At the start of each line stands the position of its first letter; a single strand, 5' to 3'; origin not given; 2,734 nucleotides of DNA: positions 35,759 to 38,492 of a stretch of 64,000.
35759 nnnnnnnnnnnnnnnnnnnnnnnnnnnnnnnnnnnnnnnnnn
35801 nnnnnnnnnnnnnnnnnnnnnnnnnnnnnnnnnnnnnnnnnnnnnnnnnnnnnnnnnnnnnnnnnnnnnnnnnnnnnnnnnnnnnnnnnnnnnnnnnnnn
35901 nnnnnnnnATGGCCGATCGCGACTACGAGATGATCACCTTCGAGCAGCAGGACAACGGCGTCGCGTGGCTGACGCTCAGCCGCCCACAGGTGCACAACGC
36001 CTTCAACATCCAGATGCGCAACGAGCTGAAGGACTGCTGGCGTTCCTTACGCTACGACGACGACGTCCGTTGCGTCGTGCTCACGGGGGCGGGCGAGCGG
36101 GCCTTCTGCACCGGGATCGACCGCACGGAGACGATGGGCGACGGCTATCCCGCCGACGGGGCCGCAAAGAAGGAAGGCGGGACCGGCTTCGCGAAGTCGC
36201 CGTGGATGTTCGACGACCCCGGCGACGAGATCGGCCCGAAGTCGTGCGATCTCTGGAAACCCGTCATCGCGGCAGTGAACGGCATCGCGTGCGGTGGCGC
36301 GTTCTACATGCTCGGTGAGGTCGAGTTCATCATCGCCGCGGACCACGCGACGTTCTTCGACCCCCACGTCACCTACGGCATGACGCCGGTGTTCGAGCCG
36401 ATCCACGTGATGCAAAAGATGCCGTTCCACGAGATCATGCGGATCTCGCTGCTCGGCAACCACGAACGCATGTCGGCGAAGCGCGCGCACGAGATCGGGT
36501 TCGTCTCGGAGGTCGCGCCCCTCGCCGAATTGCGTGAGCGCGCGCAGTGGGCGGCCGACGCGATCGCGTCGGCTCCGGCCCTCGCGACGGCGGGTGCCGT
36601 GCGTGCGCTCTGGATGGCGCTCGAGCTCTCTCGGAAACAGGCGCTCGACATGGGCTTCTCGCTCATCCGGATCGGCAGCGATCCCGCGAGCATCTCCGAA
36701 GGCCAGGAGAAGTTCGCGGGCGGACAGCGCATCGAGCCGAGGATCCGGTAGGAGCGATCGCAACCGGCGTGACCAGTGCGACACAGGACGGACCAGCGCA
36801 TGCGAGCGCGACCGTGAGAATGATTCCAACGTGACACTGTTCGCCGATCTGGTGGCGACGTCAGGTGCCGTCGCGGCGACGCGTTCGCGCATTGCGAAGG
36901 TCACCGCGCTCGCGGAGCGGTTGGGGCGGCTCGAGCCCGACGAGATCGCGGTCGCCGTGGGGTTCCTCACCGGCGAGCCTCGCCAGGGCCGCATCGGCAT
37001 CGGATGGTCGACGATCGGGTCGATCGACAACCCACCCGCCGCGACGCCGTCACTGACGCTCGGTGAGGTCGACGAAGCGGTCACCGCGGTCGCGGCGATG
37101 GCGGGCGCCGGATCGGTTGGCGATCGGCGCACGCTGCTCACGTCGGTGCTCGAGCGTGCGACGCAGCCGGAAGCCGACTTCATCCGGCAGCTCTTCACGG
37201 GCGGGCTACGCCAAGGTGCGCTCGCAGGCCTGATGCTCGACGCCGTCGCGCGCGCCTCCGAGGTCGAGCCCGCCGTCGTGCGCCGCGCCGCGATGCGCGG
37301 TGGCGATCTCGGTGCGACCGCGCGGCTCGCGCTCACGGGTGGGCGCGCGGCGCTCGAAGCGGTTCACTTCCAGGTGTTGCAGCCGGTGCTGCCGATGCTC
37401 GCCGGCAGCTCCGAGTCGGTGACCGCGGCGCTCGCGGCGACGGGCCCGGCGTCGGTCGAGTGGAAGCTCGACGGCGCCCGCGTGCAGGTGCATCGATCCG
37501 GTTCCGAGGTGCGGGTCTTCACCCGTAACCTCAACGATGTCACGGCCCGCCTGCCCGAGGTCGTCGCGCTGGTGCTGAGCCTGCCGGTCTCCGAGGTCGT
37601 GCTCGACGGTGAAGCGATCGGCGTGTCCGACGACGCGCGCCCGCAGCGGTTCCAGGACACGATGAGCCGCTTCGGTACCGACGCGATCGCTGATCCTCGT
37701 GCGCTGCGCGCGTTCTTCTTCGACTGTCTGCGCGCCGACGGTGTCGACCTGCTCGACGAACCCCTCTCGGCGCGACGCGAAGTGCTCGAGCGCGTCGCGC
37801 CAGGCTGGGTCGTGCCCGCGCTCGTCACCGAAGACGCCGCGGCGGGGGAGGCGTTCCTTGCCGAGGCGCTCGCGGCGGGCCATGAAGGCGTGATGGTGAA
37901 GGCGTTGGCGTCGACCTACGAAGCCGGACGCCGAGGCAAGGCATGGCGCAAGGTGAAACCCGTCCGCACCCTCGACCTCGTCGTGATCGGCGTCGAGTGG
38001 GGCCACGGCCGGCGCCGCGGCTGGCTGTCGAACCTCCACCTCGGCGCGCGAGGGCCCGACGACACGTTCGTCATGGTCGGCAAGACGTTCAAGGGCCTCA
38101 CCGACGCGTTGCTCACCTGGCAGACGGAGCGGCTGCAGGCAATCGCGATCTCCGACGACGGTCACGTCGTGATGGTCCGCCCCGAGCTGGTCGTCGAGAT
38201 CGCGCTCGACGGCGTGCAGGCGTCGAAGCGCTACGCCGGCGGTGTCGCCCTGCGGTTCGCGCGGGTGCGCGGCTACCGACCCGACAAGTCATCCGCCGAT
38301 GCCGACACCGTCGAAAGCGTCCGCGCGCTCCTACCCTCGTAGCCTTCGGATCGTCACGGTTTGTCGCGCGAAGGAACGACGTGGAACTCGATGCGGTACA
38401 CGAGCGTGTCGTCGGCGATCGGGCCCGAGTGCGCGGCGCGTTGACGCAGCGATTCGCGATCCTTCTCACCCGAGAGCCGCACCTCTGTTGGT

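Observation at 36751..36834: Copy D encodes a 21-codon upstream ORF whose stop overlaps the ligase start, and the substitutions between copies are codon-like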

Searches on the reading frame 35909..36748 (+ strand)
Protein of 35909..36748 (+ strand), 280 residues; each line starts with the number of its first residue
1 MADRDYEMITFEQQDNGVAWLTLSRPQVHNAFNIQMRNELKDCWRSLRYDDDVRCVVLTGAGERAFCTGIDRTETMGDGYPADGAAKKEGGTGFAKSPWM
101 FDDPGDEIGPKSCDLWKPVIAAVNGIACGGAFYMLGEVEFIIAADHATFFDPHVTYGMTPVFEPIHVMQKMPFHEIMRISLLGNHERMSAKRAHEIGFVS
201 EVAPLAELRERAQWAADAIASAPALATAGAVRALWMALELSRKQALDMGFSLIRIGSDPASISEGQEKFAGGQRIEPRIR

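Call 72: search_protein_families(library=pfam, proteins=[window:35909-36748:+], max_evalue=0.00001)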
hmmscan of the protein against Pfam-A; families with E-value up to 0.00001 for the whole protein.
window:35909-36748:+ (280 aa): 2 families
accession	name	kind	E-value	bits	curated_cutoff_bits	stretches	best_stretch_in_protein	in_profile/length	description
PF00378.25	ECH_1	-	3.1e-34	118.9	27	1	14-269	2-240/251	Enoyl-CoA hydratase/isomerase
PF16113.10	ECH_2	-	8.1e-17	62.2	27.2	1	19-210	2-179/335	Enoyl-CoA hydratase/isomerase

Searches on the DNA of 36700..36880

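Call 22: search_rna_families(source=window, start=36700, end=36880, threshold=evalue, max_evalue=10)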
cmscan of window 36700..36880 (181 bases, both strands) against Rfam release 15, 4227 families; matches with E-value up to 10: 2.
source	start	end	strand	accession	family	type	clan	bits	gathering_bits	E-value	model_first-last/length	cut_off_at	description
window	36719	36801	-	RF02228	sX9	Gene; sRNA;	-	11.5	44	6.6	1-76/76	no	Xanthomonas sRNA sX9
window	36705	36726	+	RF01138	sR23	Gene; snRNA; snoRNA; CD-box;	-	8.1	45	8.6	32-54/54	no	Small nucleolar RNA sR23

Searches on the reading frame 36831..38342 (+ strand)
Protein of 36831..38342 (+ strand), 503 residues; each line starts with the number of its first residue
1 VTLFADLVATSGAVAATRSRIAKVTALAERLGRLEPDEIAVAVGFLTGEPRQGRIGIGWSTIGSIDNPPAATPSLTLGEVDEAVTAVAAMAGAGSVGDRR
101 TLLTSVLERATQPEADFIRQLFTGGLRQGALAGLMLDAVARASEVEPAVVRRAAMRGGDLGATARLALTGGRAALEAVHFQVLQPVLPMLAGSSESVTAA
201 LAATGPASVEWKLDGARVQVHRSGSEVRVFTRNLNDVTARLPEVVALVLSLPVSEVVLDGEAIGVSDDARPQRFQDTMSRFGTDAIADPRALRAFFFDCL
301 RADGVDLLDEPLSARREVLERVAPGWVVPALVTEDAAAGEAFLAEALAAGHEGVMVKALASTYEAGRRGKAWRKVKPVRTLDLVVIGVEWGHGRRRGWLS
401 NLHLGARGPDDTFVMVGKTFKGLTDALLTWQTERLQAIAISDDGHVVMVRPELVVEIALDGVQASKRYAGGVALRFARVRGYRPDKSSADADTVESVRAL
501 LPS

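Call 14: find_encoding_contigs(protein=window:36831-38342:+, flank=10000, max_places=6)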
Protein window:36831-38342:+ (503 aa): 1 contig read that carries it; 1 place shown.
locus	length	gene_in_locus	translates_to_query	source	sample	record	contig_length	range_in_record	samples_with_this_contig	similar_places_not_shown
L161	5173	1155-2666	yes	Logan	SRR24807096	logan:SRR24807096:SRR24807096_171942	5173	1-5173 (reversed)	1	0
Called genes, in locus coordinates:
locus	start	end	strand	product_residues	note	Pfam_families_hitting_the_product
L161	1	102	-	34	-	?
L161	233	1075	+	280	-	PF00378:ECH_1, PF16113:ECH_2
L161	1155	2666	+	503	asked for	PF04675:DNA_ligase_A_N (weak), PF01068:DNA_ligase_A_M, PF04679:DNA_ligase_A_C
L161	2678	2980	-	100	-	-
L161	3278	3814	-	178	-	-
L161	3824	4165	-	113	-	PF18899:DUF5655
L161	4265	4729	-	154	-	PF12973:Cupin_7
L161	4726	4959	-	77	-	PF20058:DUF6457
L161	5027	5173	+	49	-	?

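Call 15: find_related_loci(query=window:36831-38342:+, collection=genome_contigs, flank=5000)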
Query window:36831-38342:+ (503 aa) in genome_contigs; peptide patterns used: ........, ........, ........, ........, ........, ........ (x = any residue, [..] = any of these).
599 stretches matched a pattern (row limit reached: there are more); 509 encode a relative of the query (tblastn E <= 1e-3); the best 80 are kept; 80 distinct loci.
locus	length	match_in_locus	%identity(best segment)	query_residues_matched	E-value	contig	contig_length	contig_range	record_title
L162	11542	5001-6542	63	1-501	0e+0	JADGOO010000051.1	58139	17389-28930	MAG: Acidimicrobiia bacterium isolate Chersky_683 k127_3839693, whole genome shotgun sequence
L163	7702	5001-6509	67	3-501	0e+0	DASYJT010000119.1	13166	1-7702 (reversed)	MAG TPA_asm: Acidimicrobiia bacterium isolate SMAG_U4302 k141_421720, whole genome shotgun sequence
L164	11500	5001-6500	69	3-501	0e+0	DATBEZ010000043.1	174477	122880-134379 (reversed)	MAG TPA_asm: Acidimicrobiia bacterium isolate SMAG_U3796 k141_769853, whole genome shotgun sequence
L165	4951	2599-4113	63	3-503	0e+0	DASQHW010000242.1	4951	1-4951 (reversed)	MAG TPA_asm: Acidimicrobiia bacterium isolate SMAG_U11843 k141_802440, whole genome shotgun sequence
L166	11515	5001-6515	64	4-502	0e+0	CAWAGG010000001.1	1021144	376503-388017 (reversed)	MAG: uncultured Actinomycetota bacterium isolate MFD04944.bin.2.174 genome assembly, contig: contig_19694, whole genome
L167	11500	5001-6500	59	3-503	0e+0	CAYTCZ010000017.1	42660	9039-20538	MAG TPA_asm: uncultured Gaiellales bacterium isolate SRP321284_co1_134 genome assembly, contig: NODE_1011_length_42660_c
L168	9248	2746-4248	60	2-502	0e+0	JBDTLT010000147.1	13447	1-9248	MAG: Acidimicrobiales bacterium isolate cluster3_bin.108 NODE_18932_length_13447_cov_15.080048, whole genome shotgun seq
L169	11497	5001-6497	60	4-502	0e+0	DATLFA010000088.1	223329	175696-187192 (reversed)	MAG TPA_asm: Acidimicrobiales bacterium isolate SMAG_U14390 k141_1043639, whole genome shotgun sequence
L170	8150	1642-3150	63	3-502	0e+0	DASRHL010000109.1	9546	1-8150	MAG TPA_asm: Acidimicrobiia bacterium isolate SMAG_U10083 k141_1181864, whole genome shotgun sequence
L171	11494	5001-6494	64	3-499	0e+0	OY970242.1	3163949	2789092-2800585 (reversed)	MAG: uncultured Microthrixaceae bacterium isolate MFD03066.bin.2.142 genome assembly, chromosome: 1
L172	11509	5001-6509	61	1-503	0e+0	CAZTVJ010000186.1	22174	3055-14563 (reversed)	MAG TPA_asm: uncultured Acidimicrobiales bacterium isolate binchicken_co165_421 genome assembly, contig: k141_1513902, w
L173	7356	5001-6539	63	3-501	0e+0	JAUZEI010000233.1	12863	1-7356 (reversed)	MAG: Actinomycetota bacterium isolate BP_119 scaffold_2648683, whole genome shotgun sequence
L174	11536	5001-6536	58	4-502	2e-180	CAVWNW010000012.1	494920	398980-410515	MAG: uncultured bacterium isolate MFD09267.bin.2.210 genome assembly, contig: contig_26895, whole genome shotgun sequenc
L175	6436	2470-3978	62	1-501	0e+0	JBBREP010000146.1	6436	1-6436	MAG: Acidimicrobiia bacterium isolate Co_metawrap_2507 Cmw_2507_k141_27574945_length_6436_cov_9.0000, whole genome shotg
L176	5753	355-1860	61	3-501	0e+0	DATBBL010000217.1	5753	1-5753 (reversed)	MAG TPA_asm: Acidimicrobiia bacterium isolate SMAG_U5758 k141_4809295, whole genome shotgun sequence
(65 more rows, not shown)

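Call 72: search_protein_families(library=pfam, proteins=[window:36831-38339:+], max_evalue=0.00001)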
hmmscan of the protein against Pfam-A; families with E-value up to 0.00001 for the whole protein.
window:36831-38339:+ (503 aa): 3 families
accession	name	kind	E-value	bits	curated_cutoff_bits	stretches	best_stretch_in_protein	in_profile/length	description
PF01068.26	DNA_ligase_A_M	-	2.5e-42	145.3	26.2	1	188-376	1-204/204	ATP dependent DNA ligase domain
PF04679.21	DNA_ligase_A_C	-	3e-13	50.4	27.5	1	395-486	1-94/94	ATP dependent DNA ligase C terminal region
PF04675.19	DNA_ligase_A_N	-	1.7e-09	38.6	24.6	1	71-140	105-174/174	DNA ligase N terminus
